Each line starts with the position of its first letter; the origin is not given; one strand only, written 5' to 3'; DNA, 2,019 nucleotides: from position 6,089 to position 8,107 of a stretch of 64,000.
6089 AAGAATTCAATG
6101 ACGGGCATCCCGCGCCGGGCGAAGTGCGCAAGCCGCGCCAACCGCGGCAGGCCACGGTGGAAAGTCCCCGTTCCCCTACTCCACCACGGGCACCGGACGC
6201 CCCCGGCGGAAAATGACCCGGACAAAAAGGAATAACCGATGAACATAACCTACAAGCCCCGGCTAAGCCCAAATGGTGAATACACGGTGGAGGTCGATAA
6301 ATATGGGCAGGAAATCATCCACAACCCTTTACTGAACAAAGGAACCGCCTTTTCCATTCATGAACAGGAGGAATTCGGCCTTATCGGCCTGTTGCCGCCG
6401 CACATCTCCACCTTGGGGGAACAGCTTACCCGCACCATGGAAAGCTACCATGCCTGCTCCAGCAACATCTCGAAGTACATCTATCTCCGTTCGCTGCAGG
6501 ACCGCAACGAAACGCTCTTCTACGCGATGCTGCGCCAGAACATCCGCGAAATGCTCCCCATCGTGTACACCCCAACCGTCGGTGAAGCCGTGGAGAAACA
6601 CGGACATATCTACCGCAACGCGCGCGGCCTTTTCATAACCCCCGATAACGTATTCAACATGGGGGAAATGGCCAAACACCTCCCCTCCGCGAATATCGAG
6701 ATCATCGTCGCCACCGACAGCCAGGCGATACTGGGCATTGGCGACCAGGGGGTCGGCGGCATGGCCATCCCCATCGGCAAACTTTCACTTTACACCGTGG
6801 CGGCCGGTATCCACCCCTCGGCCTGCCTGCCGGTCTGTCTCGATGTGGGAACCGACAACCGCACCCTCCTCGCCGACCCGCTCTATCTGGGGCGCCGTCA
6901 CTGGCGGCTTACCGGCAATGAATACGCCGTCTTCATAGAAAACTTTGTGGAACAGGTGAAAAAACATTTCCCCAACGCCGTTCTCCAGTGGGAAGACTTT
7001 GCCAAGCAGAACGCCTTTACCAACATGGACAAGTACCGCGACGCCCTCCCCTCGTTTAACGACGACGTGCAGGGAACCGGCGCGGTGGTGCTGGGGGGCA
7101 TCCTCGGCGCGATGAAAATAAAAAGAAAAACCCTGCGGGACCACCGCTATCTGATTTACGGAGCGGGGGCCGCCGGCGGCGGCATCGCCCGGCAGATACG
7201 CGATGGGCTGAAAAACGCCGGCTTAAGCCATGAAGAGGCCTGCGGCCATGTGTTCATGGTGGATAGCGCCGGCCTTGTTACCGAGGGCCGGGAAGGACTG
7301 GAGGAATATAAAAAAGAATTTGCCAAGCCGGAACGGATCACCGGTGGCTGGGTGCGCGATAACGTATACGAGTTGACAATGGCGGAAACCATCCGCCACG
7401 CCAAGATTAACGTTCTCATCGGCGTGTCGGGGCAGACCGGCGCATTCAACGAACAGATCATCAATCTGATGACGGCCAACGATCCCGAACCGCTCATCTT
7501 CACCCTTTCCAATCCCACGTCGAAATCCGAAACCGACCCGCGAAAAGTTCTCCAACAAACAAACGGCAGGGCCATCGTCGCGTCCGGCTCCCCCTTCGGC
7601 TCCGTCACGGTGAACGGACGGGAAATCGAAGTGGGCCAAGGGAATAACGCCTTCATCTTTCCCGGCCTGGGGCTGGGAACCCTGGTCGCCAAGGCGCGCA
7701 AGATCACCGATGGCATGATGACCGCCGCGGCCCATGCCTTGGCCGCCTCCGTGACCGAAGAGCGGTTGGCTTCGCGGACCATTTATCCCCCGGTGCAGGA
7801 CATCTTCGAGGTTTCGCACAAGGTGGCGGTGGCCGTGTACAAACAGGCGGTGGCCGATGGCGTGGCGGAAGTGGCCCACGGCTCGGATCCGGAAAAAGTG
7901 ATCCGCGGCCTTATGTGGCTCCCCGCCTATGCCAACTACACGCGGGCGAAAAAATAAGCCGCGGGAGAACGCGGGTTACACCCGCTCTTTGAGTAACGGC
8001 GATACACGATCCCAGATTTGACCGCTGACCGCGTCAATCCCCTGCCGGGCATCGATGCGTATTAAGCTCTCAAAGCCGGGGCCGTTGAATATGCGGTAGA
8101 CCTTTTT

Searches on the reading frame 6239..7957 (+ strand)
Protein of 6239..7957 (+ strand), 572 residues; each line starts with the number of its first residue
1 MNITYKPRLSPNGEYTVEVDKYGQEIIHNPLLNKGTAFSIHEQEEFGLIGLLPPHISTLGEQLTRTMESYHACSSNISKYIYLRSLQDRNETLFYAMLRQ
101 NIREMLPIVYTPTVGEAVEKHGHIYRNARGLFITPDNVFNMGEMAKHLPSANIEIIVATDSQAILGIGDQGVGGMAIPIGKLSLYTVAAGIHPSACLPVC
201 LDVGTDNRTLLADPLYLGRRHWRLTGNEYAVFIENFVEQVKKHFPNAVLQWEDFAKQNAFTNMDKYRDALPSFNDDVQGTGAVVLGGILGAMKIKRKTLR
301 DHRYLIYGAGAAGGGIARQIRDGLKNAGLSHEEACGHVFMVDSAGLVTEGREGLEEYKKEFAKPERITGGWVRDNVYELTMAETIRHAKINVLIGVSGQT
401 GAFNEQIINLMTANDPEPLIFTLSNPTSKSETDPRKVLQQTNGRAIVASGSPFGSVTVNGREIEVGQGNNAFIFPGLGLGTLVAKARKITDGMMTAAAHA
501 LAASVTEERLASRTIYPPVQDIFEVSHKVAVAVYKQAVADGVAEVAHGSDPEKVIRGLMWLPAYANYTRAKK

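Call 21: find_encoding_contigs(protein=window:6239-7957:+, flank=10000, max_places=6)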
Protein window:6239-7957:+ (572 aa): 2 contigs read that carry it; 2 places shown.
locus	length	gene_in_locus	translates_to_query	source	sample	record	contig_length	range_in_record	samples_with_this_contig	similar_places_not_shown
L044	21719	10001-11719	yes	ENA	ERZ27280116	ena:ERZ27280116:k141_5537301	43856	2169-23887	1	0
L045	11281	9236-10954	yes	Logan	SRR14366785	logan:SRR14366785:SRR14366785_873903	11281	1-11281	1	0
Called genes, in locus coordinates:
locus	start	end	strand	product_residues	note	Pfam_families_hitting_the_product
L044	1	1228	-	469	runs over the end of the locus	PF04932:Wzy_C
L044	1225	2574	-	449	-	PF12679:ABC2_membrane_2, PF10920:DUF2705 (weak), PF12730:ABC2_membrane_4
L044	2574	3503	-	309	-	PF00005:ABC_tran, PF13304:AAA_21 (faint)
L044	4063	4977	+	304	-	PF00953:Glycos_transf_4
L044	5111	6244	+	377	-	PF00155:Aminotran_1_2 (weak), PF01041:DegT_DnrJ_EryC1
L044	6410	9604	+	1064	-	PF01627:Hpt, PF02895:H-kinase_dim, PF02518:HATPase_c, PF01584:CheW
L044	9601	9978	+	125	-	-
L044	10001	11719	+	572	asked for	PF00390:malic, PF03949:Malic_M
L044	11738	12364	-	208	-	PF02223:Thymidylate_kin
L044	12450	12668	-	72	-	-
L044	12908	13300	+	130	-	PF01258:zf-dskA_traR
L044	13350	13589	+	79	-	PF01192:RNA_pol_Rpb6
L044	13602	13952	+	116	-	PF08899:DUF1844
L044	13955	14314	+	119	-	PF01052:FliMN_C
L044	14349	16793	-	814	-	PF07696:7TMR-DISMED2, PF07695:7TMR-DISM_7TM, PF00512:HisKA, PF02518:HATPase_c, PF00072:Response_reg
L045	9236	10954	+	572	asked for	PF00390:malic, PF03949:Malic_M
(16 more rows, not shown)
